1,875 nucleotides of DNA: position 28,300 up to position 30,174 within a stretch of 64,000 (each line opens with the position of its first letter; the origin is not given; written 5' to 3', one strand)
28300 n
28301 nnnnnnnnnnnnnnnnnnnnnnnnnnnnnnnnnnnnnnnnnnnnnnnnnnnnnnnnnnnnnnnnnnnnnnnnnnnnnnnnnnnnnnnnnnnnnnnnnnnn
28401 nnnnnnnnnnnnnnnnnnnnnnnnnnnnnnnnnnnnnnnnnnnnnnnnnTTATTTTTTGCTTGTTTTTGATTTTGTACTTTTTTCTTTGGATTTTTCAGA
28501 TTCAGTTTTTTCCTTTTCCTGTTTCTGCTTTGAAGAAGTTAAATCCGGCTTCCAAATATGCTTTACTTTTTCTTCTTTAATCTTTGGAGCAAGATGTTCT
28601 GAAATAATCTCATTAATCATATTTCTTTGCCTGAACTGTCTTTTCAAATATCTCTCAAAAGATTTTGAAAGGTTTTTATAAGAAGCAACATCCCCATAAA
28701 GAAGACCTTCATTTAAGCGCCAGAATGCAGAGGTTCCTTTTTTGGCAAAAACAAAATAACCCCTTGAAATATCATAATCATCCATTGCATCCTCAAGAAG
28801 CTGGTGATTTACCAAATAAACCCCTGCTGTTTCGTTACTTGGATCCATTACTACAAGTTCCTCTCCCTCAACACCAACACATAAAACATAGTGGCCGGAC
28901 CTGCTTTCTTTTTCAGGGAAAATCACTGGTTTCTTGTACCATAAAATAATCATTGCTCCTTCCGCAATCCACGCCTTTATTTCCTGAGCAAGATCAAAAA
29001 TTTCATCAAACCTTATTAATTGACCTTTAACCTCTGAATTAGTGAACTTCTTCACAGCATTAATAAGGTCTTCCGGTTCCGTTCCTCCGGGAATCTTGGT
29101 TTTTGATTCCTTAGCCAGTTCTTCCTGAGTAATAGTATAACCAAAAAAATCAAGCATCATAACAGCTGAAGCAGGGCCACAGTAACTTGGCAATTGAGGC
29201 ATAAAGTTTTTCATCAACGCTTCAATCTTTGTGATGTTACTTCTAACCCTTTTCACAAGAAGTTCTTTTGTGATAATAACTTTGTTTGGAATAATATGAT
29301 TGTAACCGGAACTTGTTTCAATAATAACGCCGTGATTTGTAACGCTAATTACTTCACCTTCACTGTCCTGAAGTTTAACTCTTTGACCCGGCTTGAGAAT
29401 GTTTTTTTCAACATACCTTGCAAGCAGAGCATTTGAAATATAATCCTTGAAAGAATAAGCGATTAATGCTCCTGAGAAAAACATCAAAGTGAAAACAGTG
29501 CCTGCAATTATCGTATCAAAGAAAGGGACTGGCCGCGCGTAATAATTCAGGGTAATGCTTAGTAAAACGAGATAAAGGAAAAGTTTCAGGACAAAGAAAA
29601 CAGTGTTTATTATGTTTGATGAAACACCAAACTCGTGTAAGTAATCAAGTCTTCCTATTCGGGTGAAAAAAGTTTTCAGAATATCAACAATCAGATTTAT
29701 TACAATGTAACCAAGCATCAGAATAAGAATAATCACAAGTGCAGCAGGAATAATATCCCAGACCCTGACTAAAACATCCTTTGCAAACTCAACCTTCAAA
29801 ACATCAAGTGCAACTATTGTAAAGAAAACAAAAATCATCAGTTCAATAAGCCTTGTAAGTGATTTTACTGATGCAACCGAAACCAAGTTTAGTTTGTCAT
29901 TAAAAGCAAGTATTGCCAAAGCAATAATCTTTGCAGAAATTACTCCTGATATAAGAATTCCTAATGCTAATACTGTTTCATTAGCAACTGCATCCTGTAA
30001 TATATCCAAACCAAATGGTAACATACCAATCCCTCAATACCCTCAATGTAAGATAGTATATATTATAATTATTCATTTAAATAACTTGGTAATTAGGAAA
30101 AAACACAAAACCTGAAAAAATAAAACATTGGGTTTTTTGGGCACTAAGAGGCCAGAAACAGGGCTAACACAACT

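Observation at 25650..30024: Five-gene operon: SemiSWEET, FGase-family amidohydrolase, two RimK-like ATP-grasp ligases, and an MscS channel fused to a C39 papain-like peptidase domain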

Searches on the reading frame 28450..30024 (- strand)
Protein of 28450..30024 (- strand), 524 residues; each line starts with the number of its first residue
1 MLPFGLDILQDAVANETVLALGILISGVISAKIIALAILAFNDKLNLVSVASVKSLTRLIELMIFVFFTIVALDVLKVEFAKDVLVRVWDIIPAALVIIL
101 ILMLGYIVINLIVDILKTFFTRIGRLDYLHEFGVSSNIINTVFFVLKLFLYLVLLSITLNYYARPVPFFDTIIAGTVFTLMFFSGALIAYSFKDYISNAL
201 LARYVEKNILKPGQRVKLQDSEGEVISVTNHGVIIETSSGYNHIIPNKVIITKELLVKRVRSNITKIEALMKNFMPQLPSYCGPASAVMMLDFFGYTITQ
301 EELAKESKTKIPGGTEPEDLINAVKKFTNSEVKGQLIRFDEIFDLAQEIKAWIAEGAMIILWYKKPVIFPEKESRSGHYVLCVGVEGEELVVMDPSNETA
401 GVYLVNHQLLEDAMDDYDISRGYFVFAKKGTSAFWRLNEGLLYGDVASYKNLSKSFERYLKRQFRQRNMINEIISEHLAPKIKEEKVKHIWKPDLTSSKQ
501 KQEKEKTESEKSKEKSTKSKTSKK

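Call 3: search_protein_families(library=pfam, proteins=[window:28450-30024:-], max_evalue=1)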
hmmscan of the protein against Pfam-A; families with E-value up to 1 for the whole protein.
window:28450-30024:- (524 aa): 6 families
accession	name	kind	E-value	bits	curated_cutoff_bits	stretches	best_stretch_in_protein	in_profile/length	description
PF13529.12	Peptidase_C39_2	-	1e-12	49.3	24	1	275-395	9-142/143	Peptidase_C39 like family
PF03412.21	Peptidase_C39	-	2.8e-07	30.8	22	1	282-398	13-108/133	Peptidase C39 family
PF00924.24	MS_channel_2nd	-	9.4e-05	22.9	20.2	1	209-253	17-61/68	Mechanosensitive ion channel, beta-domain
PF05023.20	Phytochelatin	-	0.031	13.9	24.9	1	252-297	18-65/210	Phytochelatin synthase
PF11814.14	DUF3335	-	0.11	12.5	25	1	320-400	93-171/206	Peptidase_C39 like family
PF05552.17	MS_channel_1st_1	-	0.81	10.1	22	1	82-124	4-46/50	Mechanosensitive ion channel, conserved TM helix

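Call 4: search_protein_families(library=ncbifam, proteins=[window:28450-30024:-], max_evalue=1)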
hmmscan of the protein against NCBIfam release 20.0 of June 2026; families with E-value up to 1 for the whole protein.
window:28450-30024:- (524 aa): 2 families
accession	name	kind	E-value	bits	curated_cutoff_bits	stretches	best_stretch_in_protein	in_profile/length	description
NF033912.1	msc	subfamily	0.0016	17.7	100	1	24-149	107-240/365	mechanosensitive ion channel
NF033920.0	C39_PA2778_fam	equivalog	0.041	13.3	150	1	273-306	6-39/255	PA2778 family cysteine peptidase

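Call 8: find_homologous_proteins(query=window:28450-30024:-, max_evalue=0.001)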
Query window:28450-30024:- (524 aa): 50 proteins with E <= 0.001 among 8000 candidates.
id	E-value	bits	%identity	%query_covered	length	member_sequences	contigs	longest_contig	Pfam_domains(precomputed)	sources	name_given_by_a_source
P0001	0.0e+0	1137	100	100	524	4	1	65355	PF13529.14,PF03412.22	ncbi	ncbi:MAG: C39 family peptidase [Candidatus Diapherotrites archaeon]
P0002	0.0e+0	1053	90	100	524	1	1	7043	PF00924.25,PF13529.14,PF03412.22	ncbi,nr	ncbi:MAG: C39 family peptidase [archaeon]|nr:C39 family peptidase [archaeon]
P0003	3.4e-276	935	80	97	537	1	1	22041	PF00924.25,PF13529.14,PF05552.18,PF03412.22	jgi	-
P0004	1.3e-260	883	73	100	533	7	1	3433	PF00924.25,PF13529.14,PF03412.22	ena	-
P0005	2.4e-253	859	70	100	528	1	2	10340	PF13529.14,PF03412.22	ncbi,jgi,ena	-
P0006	7.3e-250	848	70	98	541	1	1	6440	PF00924.25,PF13529.14,PF03412.22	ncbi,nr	ncbi:MAG: C39 family peptidase [archaeon]|nr:C39 family peptidase [archaeon]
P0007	1.2e-249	847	71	99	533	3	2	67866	PF13529.14,PF03412.22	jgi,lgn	-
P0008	7.0e-186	637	54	96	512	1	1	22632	PF00924.25,PF13529.14,PF03412.22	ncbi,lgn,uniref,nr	ncbi:MAG: C39 family peptidase [Candidatus Diapherotrites archaeon]|uniref:C39 family peptidase n=1 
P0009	6.7e-182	624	53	100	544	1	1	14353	PF13529.14,PF03412.22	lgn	-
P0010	1.6e-178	613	52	96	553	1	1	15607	PF13529.14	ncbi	-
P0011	4.9e-172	591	76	63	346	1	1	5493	PF00924.25,PF13529.14,PF03412.22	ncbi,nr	ncbi:C39 family peptidase [archaeon]|nr:C39 family peptidase [archaeon]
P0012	5.8e-156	538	80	54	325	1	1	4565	PF13529.14,PF03412.22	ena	-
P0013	9.2e-153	528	48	97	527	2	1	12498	PF00924.25,PF13529.14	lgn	-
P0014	5.0e-152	525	46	95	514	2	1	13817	PF13529.14,PF03412.22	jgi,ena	-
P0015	8.0e-152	525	48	93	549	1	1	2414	PF00924.25,PF13529.14,PF03412.22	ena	-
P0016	1.5e-151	524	49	93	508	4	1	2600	PF13529.14,PF03412.22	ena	-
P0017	6.3e-151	522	49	93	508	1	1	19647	PF00924.25,PF13529.14,PF03412.22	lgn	-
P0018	1.3e-149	517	49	91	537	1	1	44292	PF13529.14,PF05023.21,PF03412.22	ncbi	-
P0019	1.8e-148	513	49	91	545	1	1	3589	PF00924.25,PF13529.14,PF03412.22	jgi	jgi:hypothetical protein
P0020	2.4e-148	513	45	97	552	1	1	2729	PF00924.25,PF13529.14,PF03412.22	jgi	jgi:hypothetical protein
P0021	5.7e-148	512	46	97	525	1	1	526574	PF00924.25,PF13529.14,PF03412.22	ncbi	-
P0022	7.9e-148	511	47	93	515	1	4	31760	PF13529.14,PF03412.22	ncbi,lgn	-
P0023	3.2e-146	506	44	97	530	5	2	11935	PF13529.14,PF03412.22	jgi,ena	-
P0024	7.6e-146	505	47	92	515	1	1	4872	PF00924.25,PF13529.14,PF05552.18,PF03412.22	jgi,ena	-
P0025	8.0e-145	501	45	97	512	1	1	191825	PF13529.14,PF03412.22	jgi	jgi:hypothetical protein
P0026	1.5e-144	501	46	93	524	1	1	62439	PF13529.14,PF03412.22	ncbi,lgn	-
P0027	3.6e-144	499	46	94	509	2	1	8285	PF13529.14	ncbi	ncbi:MAG: C39 family peptidase [Candidatus Diapherotrites archaeon]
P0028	6.0e-143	495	44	97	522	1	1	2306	PF00924.25,PF13529.14,PF03412.22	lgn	-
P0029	9.1e-143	495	46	91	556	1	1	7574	PF13529.14,PF05023.21,PF05552.18,PF03412.22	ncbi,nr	ncbi:MAG: C39 family peptidase [Candidatus Diapherotrites archaeon]|nr:C39 family peptidase [Candida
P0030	1.3e-142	494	44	96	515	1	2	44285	PF00924.25,PF13529.14,PF03412.22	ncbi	ncbi:MAG: C39 family peptidase [archaeon]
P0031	1.4e-140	487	45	93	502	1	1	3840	PF13529.14,PF03412.22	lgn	-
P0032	1.9e-140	487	46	93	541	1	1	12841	PF13529.14,PF03412.22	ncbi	ncbi:MAG: C39 family peptidase [Candidatus Diapherotrites archaeon]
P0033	8.3e-139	482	45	93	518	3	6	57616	PF13529.14,PF03412.22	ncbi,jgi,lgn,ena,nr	ncbi:MAG TPA: C39 family peptidase [archaeon]|nr:C39 family peptidase [archaeon]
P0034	1.2e-134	468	43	94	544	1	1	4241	PF13529.14,PF03412.22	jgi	jgi:hypothetical protein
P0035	1.3e-130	455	44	91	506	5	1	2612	PF13529.14,PF03412.22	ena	-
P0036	2.2e-130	454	46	86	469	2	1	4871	PF13529.14,PF03412.22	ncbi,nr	ncbi:C39 family peptidase, partial [Candidatus Micrarchaeota archaeon]|nr:C39 family peptidase [Cand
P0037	7.8e-129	449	44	93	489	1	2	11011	PF00924.25,PF13529.14,PF03412.22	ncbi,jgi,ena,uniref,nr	ncbi:MAG: hypothetical protein DRO04_02045 [Candidatus Iainarchaeum archaeon]|uniref:Uncharacterized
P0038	1.7e-128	448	42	93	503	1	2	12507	PF13529.14,PF03412.22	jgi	-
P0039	3.6e-128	447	45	87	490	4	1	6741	PF00924.25,PF13529.14,PF03412.22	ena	-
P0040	3.3e-126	440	43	91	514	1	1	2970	PF13529.14,PF05023.21,PF03412.22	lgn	-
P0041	7.7e-119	416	40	93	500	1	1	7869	PF13529.14,PF03412.22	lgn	-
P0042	2.3e-115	404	41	93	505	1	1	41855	PF13529.14,PF05552.18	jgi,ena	-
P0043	1.9e-105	372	38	93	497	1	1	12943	PF13529.14,PF03412.22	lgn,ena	-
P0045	2.3e-91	325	38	82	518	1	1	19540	PF00924.25,PF13529.14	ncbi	ncbi:MAG: C39 family peptidase [Candidatus Nanohaloarchaea archaeon]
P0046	9.1e-91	323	37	81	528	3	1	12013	PF00924.25,PF13529.14,PF05552.18,PF03412.22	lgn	-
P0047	3.8e-69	252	33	84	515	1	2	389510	PF13529.14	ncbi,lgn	-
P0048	2.0e-63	233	32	72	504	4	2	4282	PF13529.14,PF05023.21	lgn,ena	-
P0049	1.4e-62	230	28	93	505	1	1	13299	PF13529.14,PF05023.21,PF03412.22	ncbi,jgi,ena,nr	ncbi:MAG: hypothetical protein DRN66_02455 [Candidatus Nanohalarchaeota archaeon]|nr:MAG: hypothetic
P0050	1.1e-34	138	30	65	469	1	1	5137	PF00924.25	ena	-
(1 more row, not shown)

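Call 10: find_encoding_contigs(protein=P0021, flank=8000, max_places=2)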
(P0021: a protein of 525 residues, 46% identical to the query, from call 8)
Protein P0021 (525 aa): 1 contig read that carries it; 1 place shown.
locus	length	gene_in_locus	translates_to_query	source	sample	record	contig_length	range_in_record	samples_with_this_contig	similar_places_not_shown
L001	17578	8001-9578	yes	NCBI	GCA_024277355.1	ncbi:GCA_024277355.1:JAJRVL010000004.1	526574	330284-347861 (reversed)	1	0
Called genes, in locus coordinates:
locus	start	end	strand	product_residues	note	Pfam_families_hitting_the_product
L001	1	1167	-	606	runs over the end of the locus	-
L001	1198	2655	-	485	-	PF00478:IMPDH, PF01070:FMN_dh, PF00571:CBS, PF03060:NMO, PF00977:His_biosynth (faint)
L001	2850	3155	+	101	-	-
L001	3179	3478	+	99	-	-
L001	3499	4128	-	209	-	-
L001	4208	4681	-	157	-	-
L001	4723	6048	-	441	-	PF04107:GCS2 (weak)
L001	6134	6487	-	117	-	-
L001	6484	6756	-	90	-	-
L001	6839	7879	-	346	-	PF26233:NicX, PF02073:Peptidase_M29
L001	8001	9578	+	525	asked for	PF00924:MS_channel_2nd (faint), PF03412:Peptidase_C39 (weak), PF13529:Peptidase_C39_2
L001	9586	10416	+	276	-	PF08443:RimK (weak)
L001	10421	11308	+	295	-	PF02655:ATP-grasp_3, PF02786:CPSase_L_D2 (weak), PF08443:RimK, PF02750:Synapsin_C, PF02955:GSH-S_ATP, PF07478:Dala_Dala_lig_C (weak)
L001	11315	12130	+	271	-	PF02955:GSH-S_ATP (faint), PF08443:RimK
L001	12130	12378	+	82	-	-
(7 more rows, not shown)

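Call 11: find_encoding_contigs(protein=P0047, flank=8000, max_places=2)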
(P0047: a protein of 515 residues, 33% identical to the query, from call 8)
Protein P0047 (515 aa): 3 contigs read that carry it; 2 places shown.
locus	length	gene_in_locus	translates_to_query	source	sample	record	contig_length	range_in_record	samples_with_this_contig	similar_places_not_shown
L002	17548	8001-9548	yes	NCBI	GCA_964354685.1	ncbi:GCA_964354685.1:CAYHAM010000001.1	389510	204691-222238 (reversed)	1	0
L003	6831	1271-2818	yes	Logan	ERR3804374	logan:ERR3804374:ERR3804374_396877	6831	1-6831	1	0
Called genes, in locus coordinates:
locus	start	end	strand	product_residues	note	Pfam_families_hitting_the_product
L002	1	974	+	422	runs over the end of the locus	PF00069:Pkinase, PF07714:PK_Tyr_Ser-Thr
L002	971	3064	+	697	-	PF00056:Ldh_1_N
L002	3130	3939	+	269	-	-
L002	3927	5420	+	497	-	-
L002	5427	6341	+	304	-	-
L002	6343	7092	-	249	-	PF01978:TrmB, PF13730:HTH_36 (faint)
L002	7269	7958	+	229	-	-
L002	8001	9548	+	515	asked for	PF13529:Peptidase_C39_2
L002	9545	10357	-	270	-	PF04414:tRNA_deacylase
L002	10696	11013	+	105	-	-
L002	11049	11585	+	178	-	PF00013:KH_1, PF21800:KH_KRR1_2nd, PF22891:KH_PNO1_2nd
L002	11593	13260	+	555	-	PF02518:HATPase_c, PF13589:HATPase_c_3, PF09239:Topo-VIb_trans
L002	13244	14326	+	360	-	PF04406:TP6A_N, PF20768:Topo_VI_alpha, PF21180:TOP6A-Spo11_Toprim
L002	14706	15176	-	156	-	-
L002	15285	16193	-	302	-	PF14257:DUF4349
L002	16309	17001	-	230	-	-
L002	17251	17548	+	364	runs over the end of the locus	PF03193:RsgA_GTPase (faint), PF01926:MMR_HSR1, PF02421:FeoB_N, PF16897:MMR_HSR1_Xtn, PF02824:TGS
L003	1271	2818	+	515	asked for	PF13529:Peptidase_C39_2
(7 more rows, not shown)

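Call 12: find_encoding_contigs(protein=P0045, flank=8000, max_places=2)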
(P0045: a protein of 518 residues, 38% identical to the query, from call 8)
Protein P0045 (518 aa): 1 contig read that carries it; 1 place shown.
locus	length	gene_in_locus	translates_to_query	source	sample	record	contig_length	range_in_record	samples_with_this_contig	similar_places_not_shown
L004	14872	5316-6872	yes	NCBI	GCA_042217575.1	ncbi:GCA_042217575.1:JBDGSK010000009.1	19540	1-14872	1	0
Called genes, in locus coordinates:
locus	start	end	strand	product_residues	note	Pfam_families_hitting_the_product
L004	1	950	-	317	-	PF00875:DNA_photolyase, PF03441:FAD_binding_7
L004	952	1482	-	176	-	-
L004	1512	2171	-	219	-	PF02080:TrkA_C (faint), PF02254:TrkA_N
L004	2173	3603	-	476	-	PF02386:TrkH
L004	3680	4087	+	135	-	PF01092:Ribosomal_S6e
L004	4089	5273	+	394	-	PF00009:GTP_EFTU, PF09173:eIF2_C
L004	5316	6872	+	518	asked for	PF00924:MS_channel_2nd, PF13529:Peptidase_C39_2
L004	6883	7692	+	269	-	-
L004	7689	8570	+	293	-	PF14397:ATPgrasp_ST (faint), PF02655:ATP-grasp_3, PF02786:CPSase_L_D2 (weak), PF02955:GSH-S_ATP, PF08443:RimK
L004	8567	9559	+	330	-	PF04107:GCS2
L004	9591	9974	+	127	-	PF18477:PIN_9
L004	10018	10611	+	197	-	PF03876:SHS2_Rpb7-N, PF00575:S1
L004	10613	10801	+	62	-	PF06093:Spt4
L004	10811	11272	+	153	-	PF01282:Ribosomal_S24e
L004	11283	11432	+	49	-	PF01599:Ribosomal_S27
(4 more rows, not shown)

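Call 15: find_related_loci(query=A1, collection=genome_contigs, flank=8000)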
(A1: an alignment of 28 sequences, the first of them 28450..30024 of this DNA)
Query A1 (524 aa) in genome_contigs; peptide patterns used: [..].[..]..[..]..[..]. (x = any residue, [..] = any of these).
35 stretches matched a pattern; 20 encode a relative of the query (tblastn E <= 1e-3); 20 distinct loci.
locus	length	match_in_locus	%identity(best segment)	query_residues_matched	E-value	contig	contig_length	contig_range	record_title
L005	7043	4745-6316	90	1-524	0e+0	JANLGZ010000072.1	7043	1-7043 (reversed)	MAG: archaeon isolate P6-4 k99_48272, whole genome shotgun sequence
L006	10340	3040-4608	70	1-523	0e+0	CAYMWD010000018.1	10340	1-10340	MAG TPA_asm: uncultured archaeon isolate SRP178699_co1_12 genome assembly, contig: NODE_8897_length_10340_cov_4.282936,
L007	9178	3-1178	75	131-524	0e+0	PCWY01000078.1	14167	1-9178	MAG: Candidatus Diapherotrites archaeon CG11_big_fil_rev_8_21_14_0_20_37_9 CG11_8_21_14_0.20_scaffold_2594_c, whole geno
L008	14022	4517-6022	54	9-511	0e+0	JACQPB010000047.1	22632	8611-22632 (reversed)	MAG: Candidatus Iainarchaeum archaeon isolate NC_groundwater_1296_Ag_S-0.2um_52_80 S_p2_S4_coassembly_k141_2766918, whol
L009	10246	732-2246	52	8-511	1e-168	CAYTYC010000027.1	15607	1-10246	MAG TPA_asm: uncultured archaeon isolate binchicken_co17_196 genome assembly, contig: NODE_8931_length_15607_cov_5.55967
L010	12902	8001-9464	46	8-493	2e-151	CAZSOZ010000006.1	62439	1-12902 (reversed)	MAG TPA_asm: uncultured archaeon isolate SRP141376_co4_183 genome assembly, contig: NODE_833_length_62439_cov_12.437147,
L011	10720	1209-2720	44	8-509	5e-151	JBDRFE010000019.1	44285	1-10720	MAG: archaeon isolate MEGAHIT-group-1.353 k141_8967148, whole genome shotgun sequence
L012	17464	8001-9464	46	8-493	4e-150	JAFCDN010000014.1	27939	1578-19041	MAG: Candidatus Iainarchaeum archaeon isolate Meg19_1012_Bin_505 Meg19_1012_Bin_505_scaffold_3205, whole genome shotgun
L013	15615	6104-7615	45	8-513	2e-154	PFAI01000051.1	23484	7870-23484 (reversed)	MAG: Candidatus Diapherotrites archaeon CG10_big_fil_rev_8_21_14_0_10_31_34 CG10_8_21_14_0.10_scaffold_1759_c, whole gen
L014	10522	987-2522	43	8-523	6e-146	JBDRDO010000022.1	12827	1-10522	MAG: Candidatus Iainarchaeum archaeon isolate MEGAHIT-group-1.256 k141_1870278, whole genome shotgun sequence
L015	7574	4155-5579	46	19-494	6e-143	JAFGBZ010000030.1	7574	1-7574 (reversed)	MAG: Candidatus Iainarchaeum archaeon isolate Zod_Metabat.1066 k87_3691563, whole genome shotgun sequence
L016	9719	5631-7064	44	18-494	2e-136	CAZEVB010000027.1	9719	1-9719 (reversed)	MAG TPA_asm: uncultured archaeon isolate SRP178699_co2_64 genome assembly, contig: NODE_7142_length_9719_cov_9.293460, w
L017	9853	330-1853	46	29-515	6e-135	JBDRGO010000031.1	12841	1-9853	MAG: Candidatus Iainarchaeum archaeon isolate MEGAHIT-group-1.438 k141_13528700, whole genome shotgun sequence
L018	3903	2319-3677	45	41-497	1e-137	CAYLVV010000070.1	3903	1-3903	MAG TPA_asm: uncultured archaeon isolate binchicken_co6_177 genome assembly, contig: NODE_32416_length_3903_cov_4.124220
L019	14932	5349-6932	35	8-521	1e-99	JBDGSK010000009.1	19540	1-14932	MAG: Candidatus Nanohaloarchaea archaeon isolate DAL-WCL_22_74C2R DAL-WCL_22_74C2R_9, whole genome shotgun sequence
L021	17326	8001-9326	33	56-493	8e-74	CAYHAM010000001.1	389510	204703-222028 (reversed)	MAG TPA_asm: uncultured Methanosarcinales archaeon isolate ERP119294_co1_446 genome assembly, contig: NODE_19_length_389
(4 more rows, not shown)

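Call 31: predict_structure(alignment_id=A1)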
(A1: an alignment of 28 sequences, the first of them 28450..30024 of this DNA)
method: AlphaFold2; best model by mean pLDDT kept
length: 524 residues; sequences in the alignment: 28
mean_pLDDT: 79.7   pTM: 0.46
mean pLDDT of the five models: 79.7, 77.9, 74.9, 74.2, 74.0
residues with pLDDT >= 90: 89; 70-90: 353; 50-70: 63; < 50: 19
segments of 3 or more residues with pLDDT < 50: 484-497
pLDDT, mean of each block of 10 residues (from residue 1): 55 81 91 89 80 84 88 85 82 83 92 90 74 77 87 83 72 82 83 83 84 79 85 85 88 73 65 77 91 89 91 87 93 92 86 89 84 77 82 75 79 78 93 87 76 77 68 71 44 43 71 61 46
secondary structure, 60 per line:
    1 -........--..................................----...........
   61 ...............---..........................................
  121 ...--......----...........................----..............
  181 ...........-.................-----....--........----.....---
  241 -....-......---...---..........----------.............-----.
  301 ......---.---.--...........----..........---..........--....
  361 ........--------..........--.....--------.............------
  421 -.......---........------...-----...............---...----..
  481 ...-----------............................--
elements in order: H2-9 H12-45 H50-75 H79-123 H126-131 H136-162 H167-191 H193-209 E215-218 E221-228 E233-237 E242-245 H247-252 E256-258 H262-271 H282-294 H300-306 H317-327 E332-338 H345-354 E357-364 H365-368 E377-386 E389-393 E402-406 H407-414 E422-428 H432-439 H454-468 E472-474 H479-483 H495-522

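Call 35: fold_search(model_id=the predicted structure, library=pdb)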
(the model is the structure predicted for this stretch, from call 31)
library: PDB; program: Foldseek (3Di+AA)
matches with E <= 10: 313; with E <= 0.001: 60
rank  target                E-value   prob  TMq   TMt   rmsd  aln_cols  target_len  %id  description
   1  8z4h_A                1.2e-07  1.00  0.26  0.58  13.2       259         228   15  Pseudomurein Endoisopeptidase PeiR (released 2025-04-23)
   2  2bu3_A                1.4e-07  1.00  0.25  0.61   4.0       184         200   20  Acyl-enzyme intermediate between Alr0975 and glutathione at pH 3.4 (released 2005-12-14)
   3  2bu3_B                3.2e-07  1.00  0.26  0.61   3.5       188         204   21  Acyl-enzyme intermediate between Alr0975 and glutathione at pH 3.4 (released 2005-12-14)
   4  6tho_A                4.3e-07  1.00  0.25  0.56   4.0       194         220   20  Acylintermediate of glutathione and the mature primitive phytochelatin synthase Alr0975 from Nostoc PCC 7120 at atomic (released 2020-12-02)
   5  6th5_B                4.3e-07  1.00  0.26  0.57   4.6       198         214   20  Crystal structure of mature wildtype primitive Phytochelatin synthase from Nostoc spec. - Alr0975 (released 2020-11-25)
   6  8z4n_A                7.1e-07  1.00  0.26  0.56   9.7       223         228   17  Pseudomurein Endoisopeptidase PeiR-C90A (released 2025-04-23)
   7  2btw_B                1.1e-06  1.00  0.25  0.58   4.0       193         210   20  Crystal structure of Alr0975 (released 2005-12-14)
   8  6th5_A                1.2e-06  1.00  0.26  0.57   4.5       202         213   19  Crystal structure of mature wildtype primitive Phytochelatin synthase from Nostoc spec. - Alr0975 (released 2020-11-25)
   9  2btw_A                1.4e-06  1.00  0.26  0.58   4.4       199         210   20  Crystal structure of Alr0975 (released 2005-12-14)
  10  6tho_B                1.5e-06  1.00  0.25  0.56   3.6       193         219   20  Acylintermediate of glutathione and the mature primitive phytochelatin synthase Alr0975 from Nostoc PCC 7120 at atomic (released 2020-12-02)
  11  5xe8_A                3.9e-06  1.00  0.21  0.73   3.7       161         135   17  Crystal Structure of the Peptidase Domain of Streptococcus mutans ComA (released 2017-06-28)
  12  7dlu_A                4.8e-06  1.00  0.17  0.27  10.0       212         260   14  Mechanosensitive channel MscS K180R mutant (released 2022-03-02)
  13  3k8u                  5.7e-06  1.00  0.23  0.81   2.9       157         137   19  Crystal Structure of the Peptidase Domain of Streptococcus ComA, a Bi-functional ABC Transporter Involved in Quorum Sens (released 2010-02-23)
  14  6vyk_A                5.7e-06  1.00  0.16  0.30  21.1       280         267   15  Cryo-EM structure of mechanosensitive channel MscS in PC-18:1 nanodiscs (released 2021-02-10)
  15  8ssk_A                8.0e-06  1.00  0.21  0.35   3.5       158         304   18  Citrobacter rodentium contact dependent growth inhibition (CDI) entry and toxin (CdiA-CT) domains (released 2024-05-15)
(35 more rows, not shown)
